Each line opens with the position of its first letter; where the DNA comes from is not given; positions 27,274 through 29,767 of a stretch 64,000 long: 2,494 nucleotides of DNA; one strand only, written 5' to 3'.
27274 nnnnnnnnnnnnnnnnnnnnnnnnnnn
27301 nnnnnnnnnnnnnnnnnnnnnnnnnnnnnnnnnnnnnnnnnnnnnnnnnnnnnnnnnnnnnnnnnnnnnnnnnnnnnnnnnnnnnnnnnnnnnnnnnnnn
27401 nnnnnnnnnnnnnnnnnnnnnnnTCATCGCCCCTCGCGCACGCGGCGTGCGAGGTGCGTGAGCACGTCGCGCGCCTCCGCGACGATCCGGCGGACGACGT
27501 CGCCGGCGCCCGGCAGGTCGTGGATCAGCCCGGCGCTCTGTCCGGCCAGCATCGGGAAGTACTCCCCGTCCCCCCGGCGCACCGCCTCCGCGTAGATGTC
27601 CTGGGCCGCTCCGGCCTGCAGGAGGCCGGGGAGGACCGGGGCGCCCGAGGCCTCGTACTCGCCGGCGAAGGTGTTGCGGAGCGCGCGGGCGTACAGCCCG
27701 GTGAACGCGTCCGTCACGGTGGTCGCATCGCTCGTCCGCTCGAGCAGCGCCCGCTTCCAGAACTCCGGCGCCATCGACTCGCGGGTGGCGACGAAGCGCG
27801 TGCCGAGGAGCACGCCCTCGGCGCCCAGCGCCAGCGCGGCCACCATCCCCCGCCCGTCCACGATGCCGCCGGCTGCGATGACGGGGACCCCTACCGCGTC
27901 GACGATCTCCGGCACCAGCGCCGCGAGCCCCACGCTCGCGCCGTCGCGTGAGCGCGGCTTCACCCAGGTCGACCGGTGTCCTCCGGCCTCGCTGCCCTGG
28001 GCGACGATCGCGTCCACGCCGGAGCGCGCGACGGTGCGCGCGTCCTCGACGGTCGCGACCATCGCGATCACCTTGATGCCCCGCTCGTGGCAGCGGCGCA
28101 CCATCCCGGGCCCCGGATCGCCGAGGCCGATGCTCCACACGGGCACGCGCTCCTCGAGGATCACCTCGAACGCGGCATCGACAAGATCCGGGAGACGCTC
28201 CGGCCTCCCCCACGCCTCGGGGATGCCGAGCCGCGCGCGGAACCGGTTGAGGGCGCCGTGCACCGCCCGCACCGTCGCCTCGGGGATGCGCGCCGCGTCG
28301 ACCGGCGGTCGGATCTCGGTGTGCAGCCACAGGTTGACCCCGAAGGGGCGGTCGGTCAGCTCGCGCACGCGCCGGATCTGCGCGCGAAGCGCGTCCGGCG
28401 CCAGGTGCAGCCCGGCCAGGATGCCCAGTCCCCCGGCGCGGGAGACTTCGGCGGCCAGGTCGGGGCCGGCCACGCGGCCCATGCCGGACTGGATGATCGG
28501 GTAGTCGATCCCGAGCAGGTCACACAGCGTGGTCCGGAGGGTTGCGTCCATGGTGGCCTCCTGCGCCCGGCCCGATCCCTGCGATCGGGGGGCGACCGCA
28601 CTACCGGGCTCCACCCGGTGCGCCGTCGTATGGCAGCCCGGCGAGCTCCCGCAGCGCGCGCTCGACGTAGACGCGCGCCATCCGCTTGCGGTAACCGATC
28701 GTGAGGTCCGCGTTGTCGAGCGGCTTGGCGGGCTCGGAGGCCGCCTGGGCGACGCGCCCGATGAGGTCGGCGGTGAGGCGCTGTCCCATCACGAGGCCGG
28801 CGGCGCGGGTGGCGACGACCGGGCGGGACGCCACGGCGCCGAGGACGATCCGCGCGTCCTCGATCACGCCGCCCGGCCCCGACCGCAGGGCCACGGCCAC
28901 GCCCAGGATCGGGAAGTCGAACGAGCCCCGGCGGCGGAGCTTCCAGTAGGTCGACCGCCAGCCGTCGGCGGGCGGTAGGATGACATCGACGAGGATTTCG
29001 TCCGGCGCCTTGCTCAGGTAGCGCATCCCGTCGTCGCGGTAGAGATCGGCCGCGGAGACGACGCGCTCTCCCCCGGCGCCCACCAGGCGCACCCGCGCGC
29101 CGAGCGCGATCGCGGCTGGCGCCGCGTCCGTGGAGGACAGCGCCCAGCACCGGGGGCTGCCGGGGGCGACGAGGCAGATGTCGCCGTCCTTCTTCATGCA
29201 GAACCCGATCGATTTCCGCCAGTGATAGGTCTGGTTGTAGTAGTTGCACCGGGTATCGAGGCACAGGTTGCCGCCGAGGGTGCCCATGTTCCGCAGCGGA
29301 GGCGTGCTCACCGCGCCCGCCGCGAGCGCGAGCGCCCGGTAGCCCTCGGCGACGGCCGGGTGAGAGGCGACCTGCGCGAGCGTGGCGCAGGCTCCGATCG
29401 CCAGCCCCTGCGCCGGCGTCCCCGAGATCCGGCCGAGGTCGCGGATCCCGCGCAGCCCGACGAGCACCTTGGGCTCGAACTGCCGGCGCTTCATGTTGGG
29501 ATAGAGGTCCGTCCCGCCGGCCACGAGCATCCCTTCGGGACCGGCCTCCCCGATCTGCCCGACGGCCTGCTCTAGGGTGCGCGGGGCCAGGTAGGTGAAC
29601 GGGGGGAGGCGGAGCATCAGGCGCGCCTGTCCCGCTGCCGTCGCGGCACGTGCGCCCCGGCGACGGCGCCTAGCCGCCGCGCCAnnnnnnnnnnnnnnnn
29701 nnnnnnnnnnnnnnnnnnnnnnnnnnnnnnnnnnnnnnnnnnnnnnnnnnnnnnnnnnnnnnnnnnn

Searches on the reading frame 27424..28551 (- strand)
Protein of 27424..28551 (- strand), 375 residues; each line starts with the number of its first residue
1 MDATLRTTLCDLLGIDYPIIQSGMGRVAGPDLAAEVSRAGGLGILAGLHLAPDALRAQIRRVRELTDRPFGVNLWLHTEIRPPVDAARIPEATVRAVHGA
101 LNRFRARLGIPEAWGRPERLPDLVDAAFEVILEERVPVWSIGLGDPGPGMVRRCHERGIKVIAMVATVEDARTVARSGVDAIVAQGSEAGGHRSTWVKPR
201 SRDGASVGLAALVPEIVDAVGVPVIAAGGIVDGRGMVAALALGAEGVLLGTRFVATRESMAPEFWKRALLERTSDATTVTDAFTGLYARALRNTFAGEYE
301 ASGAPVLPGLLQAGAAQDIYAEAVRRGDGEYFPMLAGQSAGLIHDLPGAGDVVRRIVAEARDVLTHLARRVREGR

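Call 6: search_protein_families(library=pfam, proteins=[window:27424-28551:-])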
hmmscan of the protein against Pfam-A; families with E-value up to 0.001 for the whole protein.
window:27424-28551:- (375 aa): 3 families
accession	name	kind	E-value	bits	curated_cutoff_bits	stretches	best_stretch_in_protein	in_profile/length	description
PF03060.21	NMO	-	3.7e-80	270.2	28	1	7-359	2-331/331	Nitronate monooxygenase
PF00478.31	IMPDH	-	4.9e-16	59.1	25.6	1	3-262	21-248/345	IMP dehydrogenase / GMP reductase domain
PF01070.24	FMN_dh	-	6.1e-10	39.1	24.9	1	165-254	226-306/350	FMN-dependent dehydrogenase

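Call 7: search_protein_families(library=ncbifam, proteins=[window:27424-28551:-])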
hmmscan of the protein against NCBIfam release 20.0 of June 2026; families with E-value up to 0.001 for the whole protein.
window:27424-28551:- (375 aa): 12 families
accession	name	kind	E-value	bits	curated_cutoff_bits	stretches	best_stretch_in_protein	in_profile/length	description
TIGR03151.1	enACPred_II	equivalog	7.1e-76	255.4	453.1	2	121-366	73-306/307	enoyl-[acyl-carrier-protein] reductase FabK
TIGR01302.1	IMP_dehydrog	equivalog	1.3e-11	44.1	481.5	1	164-262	272-368/450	IMP dehydrogenase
NF008398.0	PRK11197.1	subfamily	6.9e-07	28.3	376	1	158-256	246-335/381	L-lactate dehydrogenase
NF005869.0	PRK07807.1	equivalog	1e-06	28.1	549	0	10-64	38-91/479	GuaB1 family IMP dehydrogenase-related protein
NF005311.0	PRK06843.1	equivalog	6.3e-06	25.3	779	0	213-263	248-298/404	inosine 5-monophosphate dehydrogenase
NF033901.1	L_lactate_LldD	exception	1.1e-05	24.6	550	1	157-256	245-335/377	FMN-dependent L-lactate dehydrogenase LldD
TIGR01304.1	IMP_DH_rel_2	equivalog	1.2e-05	24.8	342.1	0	161-262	188-295/365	GuaB3 family IMP dehydrogenase-related protein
NF052358.1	GMPRedGuaB1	equivalog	3e-05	23.4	675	0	14-62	42-89/479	GMP reductase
NF002231.0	PRK01130.1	subfamily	3.1e-05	23.1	189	1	150-253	118-213/230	putative N-acetylmannosamine-6-phosphate 2-epimerase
TIGR03966.1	actino_HemFlav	equivalog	0.00012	21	470.85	1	159-253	249-334/385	pre-mycofactocin synthase MftD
NF005493.0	PRK07107.1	equivalog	0.00012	20.8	585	0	220-260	351-391/502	IMP dehydrogenase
TIGR01303.1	IMP_DH_rel_1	equivalog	0.00045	19.2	562.75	0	220-260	327-367/475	GuaB1 family IMP dehydrogenase-related protein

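Call 23: search_solved_structures(query=window:27424-28551:-)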
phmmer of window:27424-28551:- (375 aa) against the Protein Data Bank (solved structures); distinct sequences matched with E-value up to 0.001: 68 (the best 60 are shown).
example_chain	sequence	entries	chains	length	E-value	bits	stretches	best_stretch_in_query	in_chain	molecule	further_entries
3bw4_A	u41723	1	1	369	2.4e-51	178.5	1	9-373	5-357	2-nitropropane dioxygenase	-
3bo9_A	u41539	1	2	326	3.8e-51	177.8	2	125-368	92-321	Putative nitroalkan dioxygenase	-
3bw2_A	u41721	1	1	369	3.9e-51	177.8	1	9-373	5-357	2-nitropropane dioxygenase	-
5gvh_A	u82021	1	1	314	4.1e-51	177.7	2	125-368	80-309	Enoyl-[acyl-carrier-protein] reductase [FMN]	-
5gvj_A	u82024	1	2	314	1.4e-50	175.9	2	125-368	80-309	Enoyl-[acyl-carrier-protein] reductase [FMN]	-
3bw3_A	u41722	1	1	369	7.8e-50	173.5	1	9-373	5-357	2-nitropropane dioxygenase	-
7l00_A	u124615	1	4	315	9e-50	173.3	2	123-365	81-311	Enoyl-Acyl Carrier Protein Reductase FabK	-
4q4k_A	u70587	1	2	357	2.4e-49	171.9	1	10-362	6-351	Nitronate Monooxygenase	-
4qis_A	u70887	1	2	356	9.4e-49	170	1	11-361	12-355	Nitronate monooxygenase family protein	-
9pl0_A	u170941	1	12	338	2.8e-48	168.4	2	121-359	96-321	Enoyl-[acyl-carrier-protein] reductase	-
4qit_A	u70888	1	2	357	1.5e-47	166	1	10-361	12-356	Nitronate monooxygenase family protein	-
4qiu_A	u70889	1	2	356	2.6e-47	165.2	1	11-361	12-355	Nitronate monooxygenase family protein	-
2z6i_A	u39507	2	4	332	2.9e-46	161.8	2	123-356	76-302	Trans-2-enoyl-ACP reductase II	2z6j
5lsm_A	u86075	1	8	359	3.8e-43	151.5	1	9-357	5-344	FMN-dependent nitronate monooxygenase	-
4iql_A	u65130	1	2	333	8.1e-41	143.8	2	124-327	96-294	Enoyl-(Acyl-carrier-protein) reductase II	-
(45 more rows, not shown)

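Call 26: find_related_loci(query=window:27424-28551:-, collection=metagenome_contigs, flank=8000)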
Query window:27424-28551:- (375 aa) in metagenome_contigs; peptide patterns used: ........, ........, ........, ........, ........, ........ (x = any residue, [..] = any of these).
600 stretches matched a pattern (row limit reached: there are more); 512 encode a relative of the query (tblastn E <= 1e-3); the best 80 are kept; 80 distinct loci.
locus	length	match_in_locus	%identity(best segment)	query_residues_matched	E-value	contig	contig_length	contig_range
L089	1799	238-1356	73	1-374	0e+0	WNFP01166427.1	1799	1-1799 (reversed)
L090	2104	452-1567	71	3-374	0e+0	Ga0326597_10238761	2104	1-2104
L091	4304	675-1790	74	1-372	5e-178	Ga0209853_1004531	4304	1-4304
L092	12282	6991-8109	73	1-374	3e-172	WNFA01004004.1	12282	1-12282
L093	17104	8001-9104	72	5-372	1e-170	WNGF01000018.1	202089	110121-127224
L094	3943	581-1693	72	4-374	8e-177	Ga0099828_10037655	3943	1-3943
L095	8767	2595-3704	72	3-372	2e-169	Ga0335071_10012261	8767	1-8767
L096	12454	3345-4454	75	5-374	5e-169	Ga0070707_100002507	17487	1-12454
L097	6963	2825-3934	75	5-374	1e-169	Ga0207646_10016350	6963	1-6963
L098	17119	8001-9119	73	1-374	6e-168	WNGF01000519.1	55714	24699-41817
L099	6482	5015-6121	72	4-372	2e-168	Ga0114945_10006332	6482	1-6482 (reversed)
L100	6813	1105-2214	74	5-374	2e-167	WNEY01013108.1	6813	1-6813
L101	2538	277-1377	73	1-367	8e-178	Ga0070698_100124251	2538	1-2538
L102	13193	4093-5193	74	4-370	2e-166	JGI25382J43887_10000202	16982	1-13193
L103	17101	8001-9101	74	1-367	9e-166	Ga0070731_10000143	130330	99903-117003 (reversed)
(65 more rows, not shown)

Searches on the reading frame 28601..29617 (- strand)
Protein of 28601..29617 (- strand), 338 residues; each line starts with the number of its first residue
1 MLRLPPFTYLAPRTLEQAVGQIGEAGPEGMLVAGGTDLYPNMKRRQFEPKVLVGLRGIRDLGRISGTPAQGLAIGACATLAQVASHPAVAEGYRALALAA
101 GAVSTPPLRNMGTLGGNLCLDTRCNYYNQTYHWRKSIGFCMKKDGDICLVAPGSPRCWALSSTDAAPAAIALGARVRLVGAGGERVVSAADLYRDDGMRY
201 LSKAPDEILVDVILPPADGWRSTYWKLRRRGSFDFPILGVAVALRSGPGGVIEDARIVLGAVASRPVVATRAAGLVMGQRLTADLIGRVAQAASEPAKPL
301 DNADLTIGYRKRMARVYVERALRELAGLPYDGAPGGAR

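Call 6: search_protein_families(library=pfam, proteins=[window:28601-29617:-])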
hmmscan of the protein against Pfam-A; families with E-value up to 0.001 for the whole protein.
window:28601-29617:- (338 aa): 2 families
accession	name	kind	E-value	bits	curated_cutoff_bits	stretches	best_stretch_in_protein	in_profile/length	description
PF00941.27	FAD_binding_5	-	1.5e-34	119.7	27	1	6-216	2-169/170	FAD binding domain in molybdopterin dehydrogenase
PF03450.22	CO_deh_flav_C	-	4.2e-18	65.8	25.5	1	224-325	3-102/102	CO dehydrogenase flavoprotein C-terminal domain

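Call 7: search_protein_families(library=ncbifam, proteins=[window:28601-29617:-])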
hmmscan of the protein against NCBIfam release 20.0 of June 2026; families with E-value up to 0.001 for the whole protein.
window:28601-29617:- (338 aa): 7 families
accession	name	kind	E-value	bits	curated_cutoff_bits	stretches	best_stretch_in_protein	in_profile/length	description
TIGR03195.1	4hydrxCoA_B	equivalog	5.5e-85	285.3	404.55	1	4-324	2-318/321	4-hydroxybenzoyl-CoA reductase subunit beta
NF041019.1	glyceraldDH_beta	equivalog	9.1e-42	143.2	350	2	162-324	121-279/280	glyceraldehyde dehydrogenase subunit beta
NF043083.1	XdhB_XDHase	equivalog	2.3e-38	132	310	2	157-324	116-282/289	xanthine dehydrogenase subunit XdhB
NF007427.0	PRK09971.1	equivalog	8.6e-38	130.2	287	2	9-119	7-116/292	xanthine dehydrogenase FAD-binding subunit XdhB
TIGR02963.1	xanthine_xdhA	equivalog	3.7e-26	91.8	467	2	163-321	307-464/468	xanthine dehydrogenase small subunit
TIGR03199.1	pucC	equivalog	5e-16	58.8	306.05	1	12-119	1-107/264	xanthine dehydrogenase subunit C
TIGR03312.1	Se_sel_red_FAD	hypoth_equivalog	0.00018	20.8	241.5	0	9-119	4-107/257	molybdopterin-dependent oxidoreductase FAD-binding subunit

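Call 16: search_solved_structures(query=window:28601-29617:-, show_alignments=2)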
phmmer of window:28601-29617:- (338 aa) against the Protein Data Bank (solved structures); distinct sequences matched with E-value up to 0.001: 15.
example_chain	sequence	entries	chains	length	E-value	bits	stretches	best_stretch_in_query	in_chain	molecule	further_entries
1rm6_B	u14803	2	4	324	4.8e-54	187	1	7-313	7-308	4-hydroxybenzoyl-CoA reductase beta subunit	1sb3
4zoh_B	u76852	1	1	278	2.5e-27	99.2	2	162-322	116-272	Putative oxidoreductase FAD-binding subunit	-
5y6q_B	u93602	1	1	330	7.5e-26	94.3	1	6-322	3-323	Aldehyde oxidase medium subunit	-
3hrd_C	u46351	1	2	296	1e-24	90.6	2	6-120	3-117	Nicotinate dehydrogenase FAD-subunit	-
5g5g_B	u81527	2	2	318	3.7e-24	88.8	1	7-290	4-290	PUTATIVE XANTHINE DEHYDROGENASE YAGR MOLYBDENUM-BINDING SU SUBUNIT | Aldehyde oxidoreductase FAD-binding subunit PaoB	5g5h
1ffu_C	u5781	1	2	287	1.5e-23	86.7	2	5-119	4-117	CUTM, FLAVOPROTEIN OF CARBON MONOXIDE DEHYDROGENASE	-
1ffv_C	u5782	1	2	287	3.4e-23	85.6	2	5-119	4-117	CUTM, FLAVOPROTEIN OF CARBON MONOXIDE DEHYDROGENASE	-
1t3q_C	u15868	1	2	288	2.8e-21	79.3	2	3-119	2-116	quinoline 2-oxidoreductase medium subunit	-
1zxi_C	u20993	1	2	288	1e-18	70.8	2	170-323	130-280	Carbon monoxide dehydrogenase medium chain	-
1n5w_C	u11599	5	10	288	1.4e-18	70.4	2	170-323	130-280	Carbon monoxide dehydrogenase medium chain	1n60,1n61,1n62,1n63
7dqx_B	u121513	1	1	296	6.9e-18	68.1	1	3-119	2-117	6-hydroxypseudooxynicotine dehydrogenase complex subunit alpha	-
7dqx_E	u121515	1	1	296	6.9e-18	68.1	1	3-119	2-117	6-hydroxypseudooxynicotine dehydrogenase complex subunit alpha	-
8uem_B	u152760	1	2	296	2.1e-17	66.5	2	6-120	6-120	Carbon monoxide dehydrogenase medium chain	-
1jro_A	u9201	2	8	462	3.2e-13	52.8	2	164-327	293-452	xanthine dehydrogenase, chain A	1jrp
2w3r_A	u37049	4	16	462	3.2e-13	52.8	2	164-327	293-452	XANTHINE DEHYDROGENASE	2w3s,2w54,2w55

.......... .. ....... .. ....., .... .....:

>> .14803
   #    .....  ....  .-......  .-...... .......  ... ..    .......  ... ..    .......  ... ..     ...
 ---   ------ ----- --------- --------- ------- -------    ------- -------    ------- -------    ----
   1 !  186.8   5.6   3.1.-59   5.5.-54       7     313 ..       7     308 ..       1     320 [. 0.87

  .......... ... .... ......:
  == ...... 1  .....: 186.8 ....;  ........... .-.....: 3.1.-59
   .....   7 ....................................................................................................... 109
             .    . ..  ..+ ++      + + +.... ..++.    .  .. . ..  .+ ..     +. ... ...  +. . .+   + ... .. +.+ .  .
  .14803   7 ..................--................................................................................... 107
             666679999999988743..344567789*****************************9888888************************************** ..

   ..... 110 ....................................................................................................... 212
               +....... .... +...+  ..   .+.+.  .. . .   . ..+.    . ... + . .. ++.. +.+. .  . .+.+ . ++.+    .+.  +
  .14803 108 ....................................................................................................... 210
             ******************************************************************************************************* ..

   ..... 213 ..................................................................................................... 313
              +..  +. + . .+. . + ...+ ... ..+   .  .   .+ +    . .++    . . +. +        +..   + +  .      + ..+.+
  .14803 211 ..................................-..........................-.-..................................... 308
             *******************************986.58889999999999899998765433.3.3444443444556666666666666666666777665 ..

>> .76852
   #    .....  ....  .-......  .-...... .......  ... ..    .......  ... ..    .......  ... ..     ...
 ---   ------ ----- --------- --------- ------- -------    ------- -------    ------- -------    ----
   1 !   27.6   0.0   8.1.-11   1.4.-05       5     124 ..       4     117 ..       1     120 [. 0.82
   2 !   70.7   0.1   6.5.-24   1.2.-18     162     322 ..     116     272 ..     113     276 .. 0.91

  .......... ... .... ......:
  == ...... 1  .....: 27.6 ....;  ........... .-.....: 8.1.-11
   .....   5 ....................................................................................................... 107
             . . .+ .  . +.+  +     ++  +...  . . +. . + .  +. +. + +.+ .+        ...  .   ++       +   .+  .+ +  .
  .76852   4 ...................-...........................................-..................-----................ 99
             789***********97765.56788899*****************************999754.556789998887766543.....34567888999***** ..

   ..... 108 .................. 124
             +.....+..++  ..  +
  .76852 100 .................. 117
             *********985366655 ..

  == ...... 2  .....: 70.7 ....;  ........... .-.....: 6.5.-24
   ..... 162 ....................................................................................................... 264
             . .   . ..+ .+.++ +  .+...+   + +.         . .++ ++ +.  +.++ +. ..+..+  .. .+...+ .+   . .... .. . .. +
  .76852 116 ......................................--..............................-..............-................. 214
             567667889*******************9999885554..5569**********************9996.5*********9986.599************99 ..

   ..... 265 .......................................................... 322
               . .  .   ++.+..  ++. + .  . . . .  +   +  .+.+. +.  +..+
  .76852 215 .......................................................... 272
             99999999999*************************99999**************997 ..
